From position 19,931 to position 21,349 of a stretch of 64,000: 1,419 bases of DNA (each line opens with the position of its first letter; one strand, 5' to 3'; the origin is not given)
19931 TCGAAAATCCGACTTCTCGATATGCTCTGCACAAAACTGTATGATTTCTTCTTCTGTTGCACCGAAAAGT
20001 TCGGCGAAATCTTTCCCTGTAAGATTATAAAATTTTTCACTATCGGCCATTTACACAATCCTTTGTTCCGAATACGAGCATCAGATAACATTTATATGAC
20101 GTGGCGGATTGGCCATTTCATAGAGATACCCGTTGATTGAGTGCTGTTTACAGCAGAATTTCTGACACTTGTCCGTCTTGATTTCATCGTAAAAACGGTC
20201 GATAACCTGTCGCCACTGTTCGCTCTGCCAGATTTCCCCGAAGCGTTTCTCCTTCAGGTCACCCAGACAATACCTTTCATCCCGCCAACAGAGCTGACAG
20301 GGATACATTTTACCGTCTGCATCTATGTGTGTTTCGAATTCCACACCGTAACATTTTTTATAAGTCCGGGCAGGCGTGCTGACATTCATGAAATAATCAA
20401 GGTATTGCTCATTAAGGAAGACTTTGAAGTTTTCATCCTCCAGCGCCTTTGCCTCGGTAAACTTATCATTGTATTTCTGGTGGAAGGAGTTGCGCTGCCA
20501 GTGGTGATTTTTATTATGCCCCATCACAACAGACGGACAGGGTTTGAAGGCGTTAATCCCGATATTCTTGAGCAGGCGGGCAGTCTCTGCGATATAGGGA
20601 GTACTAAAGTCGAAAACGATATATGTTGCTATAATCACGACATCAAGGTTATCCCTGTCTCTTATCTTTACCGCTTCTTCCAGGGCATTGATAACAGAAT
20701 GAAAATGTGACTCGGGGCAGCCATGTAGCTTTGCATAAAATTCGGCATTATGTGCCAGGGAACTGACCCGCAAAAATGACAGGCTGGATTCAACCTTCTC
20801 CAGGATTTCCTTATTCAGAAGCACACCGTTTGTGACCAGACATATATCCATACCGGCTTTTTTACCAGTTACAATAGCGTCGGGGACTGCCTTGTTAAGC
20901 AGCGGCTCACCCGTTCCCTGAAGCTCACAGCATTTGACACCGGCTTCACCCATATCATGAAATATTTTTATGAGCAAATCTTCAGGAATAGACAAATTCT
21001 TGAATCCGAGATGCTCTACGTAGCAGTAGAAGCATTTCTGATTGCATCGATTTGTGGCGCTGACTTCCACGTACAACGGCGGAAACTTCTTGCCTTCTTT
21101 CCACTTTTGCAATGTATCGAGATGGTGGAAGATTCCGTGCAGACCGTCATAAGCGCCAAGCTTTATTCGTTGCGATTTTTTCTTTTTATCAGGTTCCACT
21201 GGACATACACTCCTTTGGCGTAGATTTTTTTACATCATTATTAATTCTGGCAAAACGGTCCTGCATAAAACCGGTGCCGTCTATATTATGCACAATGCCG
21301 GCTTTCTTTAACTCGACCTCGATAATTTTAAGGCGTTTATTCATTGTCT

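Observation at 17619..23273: Three different radical SAM enzymes and two methyltransferases lie back to back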

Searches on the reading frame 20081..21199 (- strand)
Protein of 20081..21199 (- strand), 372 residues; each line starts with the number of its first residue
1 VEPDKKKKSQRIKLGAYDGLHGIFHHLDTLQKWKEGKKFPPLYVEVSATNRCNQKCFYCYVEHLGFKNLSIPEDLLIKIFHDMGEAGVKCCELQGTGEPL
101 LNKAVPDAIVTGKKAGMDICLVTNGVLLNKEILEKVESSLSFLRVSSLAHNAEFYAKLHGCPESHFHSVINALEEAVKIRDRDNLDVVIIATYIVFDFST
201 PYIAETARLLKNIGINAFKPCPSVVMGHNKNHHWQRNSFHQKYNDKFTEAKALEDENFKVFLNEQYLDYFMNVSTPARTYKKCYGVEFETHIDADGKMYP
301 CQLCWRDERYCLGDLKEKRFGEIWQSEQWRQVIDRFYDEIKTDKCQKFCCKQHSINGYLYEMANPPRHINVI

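Call 5: search_protein_families(library=pfam, proteins=[window:20081-21199:-], max_evalue=0.01)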
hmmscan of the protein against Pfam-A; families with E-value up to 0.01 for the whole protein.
window:20081-21199:- (372 aa): 2 families
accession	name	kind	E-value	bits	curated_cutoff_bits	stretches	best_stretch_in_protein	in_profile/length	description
PF04055.27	Radical_SAM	-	4.2e-13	50.2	29.5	1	47-179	2-139/166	Radical SAM superfamily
PF13186.11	SPASM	-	8.2e-10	39.3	21.5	1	283-346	1-64/67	Iron-sulfur cluster-binding domain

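Call 6: search_protein_families(library=ncbifam, proteins=[window:20081-21199:-], max_evalue=0.01)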
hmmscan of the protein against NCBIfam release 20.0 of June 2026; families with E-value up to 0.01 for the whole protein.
window:20081-21199:- (372 aa): 43 families (the best 25 are shown)
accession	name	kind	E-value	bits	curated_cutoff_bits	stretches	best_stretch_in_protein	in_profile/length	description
TIGR04317.1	W_rSAM_matur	equivalog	9.5e-24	84.1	380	1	42-329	6-295/349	tungsten cofactor oxidoreductase radical SAM maturase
TIGR02668.1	moaA_archaeal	equivalog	5.8e-19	68.2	325.25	1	45-315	13-279/303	GTP 3',8-cyclase MoaA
NF001199.0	PRK00164.2-1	equivalog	7.3e-16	58.2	231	1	45-189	15-159/308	GTP 3',8-cyclase MoaA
NF050035.1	rSAM_WgK_link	exception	1.4e-14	53.8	650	2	41-148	8-115/367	radical SAM/SPASM peptide maturase WgkB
TIGR02666.1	moaA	equivalog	5.8e-14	51.8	284.05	1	43-180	11-154/336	GTP 3',8-cyclase MoaA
NF038283.1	viperin_w_prok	equivalog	9.7e-14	51.2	180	1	48-161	8-128/281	viperin family antiviral radical SAM protein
TIGR04303.1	GeoRSP_rSAM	equivalog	5.7e-12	45.8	400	1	41-347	4-295/325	GeoRSP system radical SAM/SPASM protein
TIGR04546.1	rSAM_ahbC_deAc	equivalog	5e-11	42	650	1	46-174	43-174/390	12,18-didecarboxysiroheme deacetylase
TIGR04055.1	rSAM_NirJ2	equivalog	9.8e-11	41.7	500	1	47-346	5-292/326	putative heme d1 biosynthesis radical SAM protein NirJ2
TIGR04051.1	rSAM_NirJ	equivalog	1.3e-10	40.8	515.45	1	49-178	9-141/354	heme d1 biosynthesis radical SAM protein NirJ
TIGR04054.1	rSAM_NirJ1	equivalog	1.3e-10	40.4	650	1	45-181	39-174/387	putative heme d1 biosynthesis radical SAM protein NirJ1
TIGR04347.1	pseudo_SAM_Halo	equivalog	2.5e-10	40.2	525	1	38-180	35-175/390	TIGR04347 family pseudo-SAM/SPASM protein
TIGR04311.1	rSAM_Geo_metal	subfamily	4.1e-10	39.3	400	1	44-188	5-154/423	radical SAM/SPASM family putative metalloenzyme maturase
TIGR04466.1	rSAM_BlsE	equivalog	2.1e-09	37.3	400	1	46-179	7-137/327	cytosylglucuronate decarboxylase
TIGR03978.1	rSAM_paired_1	equivalog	2.1e-09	36.7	370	1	31-342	73-402/466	His-Xaa-Ser system radical SAM maturase HxsB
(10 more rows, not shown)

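Call 26: search_solved_structures(query=window:20081-21199:-, max_evalue=0.001)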
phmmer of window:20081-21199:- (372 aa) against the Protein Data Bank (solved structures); distinct sequences matched with E-value up to 0.001: 5.
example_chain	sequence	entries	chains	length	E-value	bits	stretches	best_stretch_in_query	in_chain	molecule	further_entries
7vob_C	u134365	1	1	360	2.4e-05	26.8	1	43-147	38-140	Cytosylglucuronate decarboxylase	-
7voc_C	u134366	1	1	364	2.5e-05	26.8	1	43-147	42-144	Cytosylglucuronate decarboxylase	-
1tv7_A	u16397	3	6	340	9.8e-05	24.8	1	43-147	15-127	Molybdenum cofactor biosynthesis protein A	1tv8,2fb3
2fb2_A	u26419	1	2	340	0.00013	24.4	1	44-147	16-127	Molybdenum cofactor biosynthesis protein A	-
8wm2_A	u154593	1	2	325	0.00063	22.1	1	40-148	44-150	Fe-S radical SAM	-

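Call 30: find_homologous_proteins(query=window:20081-21199:-)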
Query window:20081-21199:- (372 aa): 64 proteins with E <= 0.001 among 1353 candidates.
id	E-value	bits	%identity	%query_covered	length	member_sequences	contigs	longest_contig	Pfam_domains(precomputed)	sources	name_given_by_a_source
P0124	2.0e-224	763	85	98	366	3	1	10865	PF13186.12,PF04055.28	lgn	-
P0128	6.3e-205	699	78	98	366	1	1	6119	PF13186.12,PF04055.28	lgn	-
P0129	4.1e-204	696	77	98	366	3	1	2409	PF13186.12,PF04055.28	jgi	-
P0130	1.2e-198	678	77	98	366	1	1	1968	PF13186.12,PF04055.28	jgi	jgi:cyclic pyranopterin phosphate synthase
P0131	2.5e-193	660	74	98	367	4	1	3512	PF13186.12,PF04055.28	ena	-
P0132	2.6e-193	660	75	98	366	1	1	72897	PF13186.12,PF04055.28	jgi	jgi:GTP 3',8-cyclase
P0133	1.8e-187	641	73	98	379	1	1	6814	PF13186.12,PF04055.28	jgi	jgi:radical SAM protein with 4Fe4S-binding SPASM domain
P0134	9.4e-185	632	72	98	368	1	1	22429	PF04055.28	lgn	-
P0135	1.4e-177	609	68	98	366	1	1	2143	PF13186.12,PF04055.28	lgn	-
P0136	1.1e-169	583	65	98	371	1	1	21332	PF13186.12,PF04055.28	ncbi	-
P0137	2.3e-168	578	66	98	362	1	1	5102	PF04055.28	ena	-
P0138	8.5e-166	570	65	97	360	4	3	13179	PF13186.12,PF04055.28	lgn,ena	-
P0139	1.9e-162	559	63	98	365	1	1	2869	PF04055.28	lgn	-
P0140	1.4e-156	540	58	98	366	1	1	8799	PF13186.12,PF04055.28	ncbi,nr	ncbi:MAG: radical SAM protein [Deltaproteobacteria bacterium]|nr:radical SAM protein [Deltaproteobac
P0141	1.3e-151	523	60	97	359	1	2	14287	PF13186.12,PF04055.28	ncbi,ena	-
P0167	1.1e-95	339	44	95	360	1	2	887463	PF13186.12,PF04055.28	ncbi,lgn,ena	-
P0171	9.6e-84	300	40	95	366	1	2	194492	PF13186.12,PF04055.28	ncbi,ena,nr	ncbi:MAG: radical SAM protein [Oligoflexia bacterium]|nr:radical SAM protein [Oligoflexia bacterium]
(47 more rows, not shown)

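Call 31: find_encoding_contigs(protein=P0132, flank=10000, max_places=2)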
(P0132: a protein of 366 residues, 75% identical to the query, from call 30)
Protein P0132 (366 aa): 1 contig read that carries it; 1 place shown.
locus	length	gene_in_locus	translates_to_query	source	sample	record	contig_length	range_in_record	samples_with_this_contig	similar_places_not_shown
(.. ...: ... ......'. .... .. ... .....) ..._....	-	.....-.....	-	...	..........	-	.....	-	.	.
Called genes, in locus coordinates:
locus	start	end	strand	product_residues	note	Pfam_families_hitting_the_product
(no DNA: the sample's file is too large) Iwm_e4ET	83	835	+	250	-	PF02348:CTP_transf_3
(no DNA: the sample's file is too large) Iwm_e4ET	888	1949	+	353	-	PF13469:Sulfotransfer_3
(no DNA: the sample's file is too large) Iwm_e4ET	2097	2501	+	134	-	PF00293:NUDIX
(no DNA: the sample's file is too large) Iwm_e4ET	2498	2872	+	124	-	PF07883:Cupin_2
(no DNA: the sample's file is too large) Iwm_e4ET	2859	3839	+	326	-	PF01370:Epimerase, PF02719:Polysacc_synt_2 (weak), PF04321:RmlD_sub_bind (weak), PF16363:GDP_Man_Dehyd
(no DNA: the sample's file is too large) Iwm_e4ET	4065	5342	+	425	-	PF02310:B12-binding, PF04055:Radical_SAM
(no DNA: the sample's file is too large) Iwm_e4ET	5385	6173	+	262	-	PF00456:Transketolase_N, PF13292:DXP_synthase_N, PF00676:E1_dh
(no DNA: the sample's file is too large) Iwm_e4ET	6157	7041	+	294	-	PF02779:Transket_pyr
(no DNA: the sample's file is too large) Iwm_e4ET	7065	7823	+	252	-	-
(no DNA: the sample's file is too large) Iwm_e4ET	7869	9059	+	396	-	PF00919:UPF0004 (weak), PF04055:Radical_SAM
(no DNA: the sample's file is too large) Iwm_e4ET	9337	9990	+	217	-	PF00756:Esterase, PF02230:Abhydrolase_2 (faint), PF01738:DLH (weak), PF12146:Hydrolase_4 (faint), PF00326:Peptidase_S9 (weak)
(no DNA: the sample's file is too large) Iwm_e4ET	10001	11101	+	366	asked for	PF04055:Radical_SAM, PF13186:SPASM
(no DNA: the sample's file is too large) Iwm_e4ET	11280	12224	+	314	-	-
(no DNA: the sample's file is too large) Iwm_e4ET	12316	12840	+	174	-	PF00535:Glycos_transf_2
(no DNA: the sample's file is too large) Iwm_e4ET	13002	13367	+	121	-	-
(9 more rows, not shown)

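Call 32: find_encoding_contigs(protein=P0167, flank=10000, max_places=2)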
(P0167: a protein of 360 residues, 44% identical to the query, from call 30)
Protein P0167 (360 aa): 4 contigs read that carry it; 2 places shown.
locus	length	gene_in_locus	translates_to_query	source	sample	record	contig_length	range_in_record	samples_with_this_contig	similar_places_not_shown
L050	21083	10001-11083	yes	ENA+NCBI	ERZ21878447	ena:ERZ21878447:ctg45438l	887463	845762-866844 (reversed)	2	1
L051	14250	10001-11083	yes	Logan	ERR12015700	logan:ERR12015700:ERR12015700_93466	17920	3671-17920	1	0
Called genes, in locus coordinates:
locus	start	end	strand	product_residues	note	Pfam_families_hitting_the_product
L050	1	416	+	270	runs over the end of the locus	PF00456:Transketolase_N, PF13292:DXP_synthase_N (weak), PF00676:E1_dh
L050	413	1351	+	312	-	PF02779:Transket_pyr, PF02780:Transketolase_C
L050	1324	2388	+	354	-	PF08240:ADH_N, PF16912:Glu_dehyd_C, PF00107:ADH_zinc_N, PF13602:ADH_zinc_N_2 (weak)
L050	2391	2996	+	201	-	-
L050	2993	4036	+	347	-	PF01636:APH (faint)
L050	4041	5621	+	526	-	PF03062:MBOAT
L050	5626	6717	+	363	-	PF16822:ALGX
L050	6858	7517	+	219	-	PF13489:Methyltransf_23, PF01209:Ubie_methyltran (weak), PF05175:MTS (faint), PF13847:Methyltransf_31, PF08241:Methyltransf_11, PF08242:Methyltransf_12, PF13649:Methyltransf_25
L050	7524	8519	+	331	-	PF01370:Epimerase, PF04321:RmlD_sub_bind, PF16363:GDP_Man_Dehyd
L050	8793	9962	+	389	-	PF00465:Fe-ADH, PF13685:Fe-ADH_2 (weak), PF25137:ADH_Fe_C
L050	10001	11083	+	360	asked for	PF04055:Radical_SAM, PF13186:SPASM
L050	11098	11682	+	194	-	-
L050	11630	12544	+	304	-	PF01370:Epimerase, PF04321:RmlD_sub_bind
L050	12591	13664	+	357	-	PF13489:Methyltransf_23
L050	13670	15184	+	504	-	PF01808:AICARFT_IMPCHas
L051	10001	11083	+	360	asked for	PF04055:Radical_SAM, PF13186:SPASM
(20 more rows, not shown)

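Call 33: find_encoding_contigs(protein=P0171, flank=10000, max_places=2)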
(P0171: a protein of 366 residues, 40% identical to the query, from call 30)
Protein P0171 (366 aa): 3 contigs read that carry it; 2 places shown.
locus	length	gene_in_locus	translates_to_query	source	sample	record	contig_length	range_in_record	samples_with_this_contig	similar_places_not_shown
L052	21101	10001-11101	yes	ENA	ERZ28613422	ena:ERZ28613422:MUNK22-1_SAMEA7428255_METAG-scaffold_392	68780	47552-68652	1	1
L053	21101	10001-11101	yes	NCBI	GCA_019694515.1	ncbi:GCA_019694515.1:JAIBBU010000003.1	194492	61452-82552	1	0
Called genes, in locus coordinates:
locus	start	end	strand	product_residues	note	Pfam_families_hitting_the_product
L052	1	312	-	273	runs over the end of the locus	PF00106:adh_short, PF08659:KR (faint), PF13561:adh_short_C2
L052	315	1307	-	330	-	PF00248:Aldo_ket_red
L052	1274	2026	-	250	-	PF05721:PhyH (faint)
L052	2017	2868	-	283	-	PF05050:Methyltransf_21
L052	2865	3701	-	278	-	PF00106:adh_short, PF13561:adh_short_C2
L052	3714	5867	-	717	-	PF13578:Methyltransf_24, PF05050:Methyltransf_21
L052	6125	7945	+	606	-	PF01467:CTP_transf_like, PF00294:PfkB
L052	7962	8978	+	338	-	PF01073:3Beta_HSD, PF01370:Epimerase, PF02719:Polysacc_synt_2, PF03435:Sacchrp_dh_NADP (weak), PF04321:RmlD_sub_bind, PF05368:NmrA, PF13460:NAD_binding_10, PF16363:GDP_Man_Dehyd, +1 more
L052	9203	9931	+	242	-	PF00106:adh_short, PF08659:KR, PF13561:adh_short_C2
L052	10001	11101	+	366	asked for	PF04055:Radical_SAM, PF13186:SPASM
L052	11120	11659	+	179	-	-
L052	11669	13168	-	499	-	-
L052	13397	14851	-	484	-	-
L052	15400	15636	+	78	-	-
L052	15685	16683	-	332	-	PF01370:Epimerase, PF02719:Polysacc_synt_2 (weak), PF04321:RmlD_sub_bind, PF16363:GDP_Man_Dehyd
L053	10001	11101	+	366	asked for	PF04055:Radical_SAM, PF13186:SPASM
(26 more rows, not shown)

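Call 62: predict_structure(alignment_id=A3)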
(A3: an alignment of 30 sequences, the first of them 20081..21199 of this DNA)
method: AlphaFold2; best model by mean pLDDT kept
length: 372 residues; sequences in the alignment: 30
mean_pLDDT: 89.7   pTM: 0.90
mean pLDDT of the five models: 89.7, 89.5, 89.1, 87.5, 87.0
residues with pLDDT >= 90: 261; 70-90: 72; 50-70: 31; < 50: 8
segments of 3 or more residues with pLDDT < 50: 1-3, 5-9
pLDDT, mean of each block of 10 residues (from residue 1): 47 66 92 96 97 90 85 99 98 95 99 98 98 98 95 95 98 99 96 91 97 96 73 70 92 93 75 69 94 97 91 98 97 95 73 88 90 79
secondary structure, 60 per line:
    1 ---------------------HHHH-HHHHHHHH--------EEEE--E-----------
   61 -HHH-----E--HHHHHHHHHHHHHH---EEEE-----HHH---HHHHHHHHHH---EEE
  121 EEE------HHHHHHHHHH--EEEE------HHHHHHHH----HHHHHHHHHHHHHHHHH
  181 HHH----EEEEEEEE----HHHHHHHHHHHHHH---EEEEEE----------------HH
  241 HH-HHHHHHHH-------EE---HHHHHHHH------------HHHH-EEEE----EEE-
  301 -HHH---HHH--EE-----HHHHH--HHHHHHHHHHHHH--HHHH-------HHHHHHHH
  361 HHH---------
elements in order: H22-25 H27-34 E43-46 H73-86 E90-93 H105-114 E118-123 H130-139 E142-145 H152-159 H164-183 E188-195 H200-213 E217-222 H239-242 H244-251 H264-271 H284-287 E289-292 E297-299 H320-324 H327-339 H342-345 H353-363

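Call 65: fold_search(model_id=the predicted structure, library=pdb)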
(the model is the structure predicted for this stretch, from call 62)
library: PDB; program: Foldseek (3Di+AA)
matches with E <= 10: 1795; with E <= 0.001: 157
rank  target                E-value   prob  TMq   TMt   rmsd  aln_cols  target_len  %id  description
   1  8hzv_D                5.5e-16  1.00  0.66  0.53   5.1       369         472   14  The crystal structure of a Radical SAM Enzyme DesII (released 2024-07-10)
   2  8hzy_A                2.6e-15  1.00  0.64  0.53   5.2       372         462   14  The crystal structure of a Radical SAM Enzyme DesII (released 2024-07-10)
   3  8hzv_B                2.7e-15  1.00  0.65  0.53   4.8       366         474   14  The crystal structure of a Radical SAM Enzyme DesII (released 2024-07-10)
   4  8hzy_B                5.8e-15  1.00  0.66  0.55   4.6       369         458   14  The crystal structure of a Radical SAM Enzyme DesII (released 2024-07-10)
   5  6efn                  6.2e-15  1.00  0.61  0.59   5.9       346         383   18  Structure of a RiPP maturase, SkfB (released 2018-10-24)
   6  8hzv_C                8.7e-15  1.00  0.68  0.55   4.6       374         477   14  The crystal structure of a Radical SAM Enzyme DesII (released 2024-07-10)
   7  7vob                  1.3e-14  1.00  0.62  0.69   4.9       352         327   20  The crystal structure of a Radical SAM Enzyme BlsE involved in the Biosynthesis of Blasticidin S (released 2022-05-04)
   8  8hzv_A                2.3e-14  1.00  0.66  0.53   5.5       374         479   15  The crystal structure of a Radical SAM Enzyme DesII (released 2024-07-10)
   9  5v1t_A                3.5e-14  1.00  0.61  0.53   8.6       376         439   16  Crystal structure of Streptococcus suis SuiB bound to precursor peptide SuiA (released 2017-08-30)
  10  5v1s_A                5.2e-14  1.00  0.63  0.56   5.9       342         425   16  Crystal structure of Streptococcus suis SuiB bound to S-adenosylmethionine (released 2017-08-30)
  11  5v1q_A                2.3e-13  1.00  0.61  0.54   5.5       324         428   15  Crystal structure of Streptococcus suis SuiB (released 2017-08-30)
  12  5v1q_B                6.1e-13  1.00  0.61  0.52   8.3       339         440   15  Crystal structure of Streptococcus suis SuiB (released 2017-08-30)
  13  5wgg_A                1.3e-12  1.00  0.56  0.49   9.5       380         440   16  Structural Insights into Thioether Bond Formation in the Biosynthesis of Sactipeptides (released 2017-07-26)
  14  5v1s_B                1.6e-12  1.00  0.59  0.53   8.3       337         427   14  Crystal structure of Streptococcus suis SuiB bound to S-adenosylmethionine (released 2017-08-30)
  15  5why_A                1.8e-12  1.00  0.56  0.50  10.6       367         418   15  Structural Insights into Thioether Bond Formation in the Biosynthesis of Sactipeptides (released 2017-07-26)
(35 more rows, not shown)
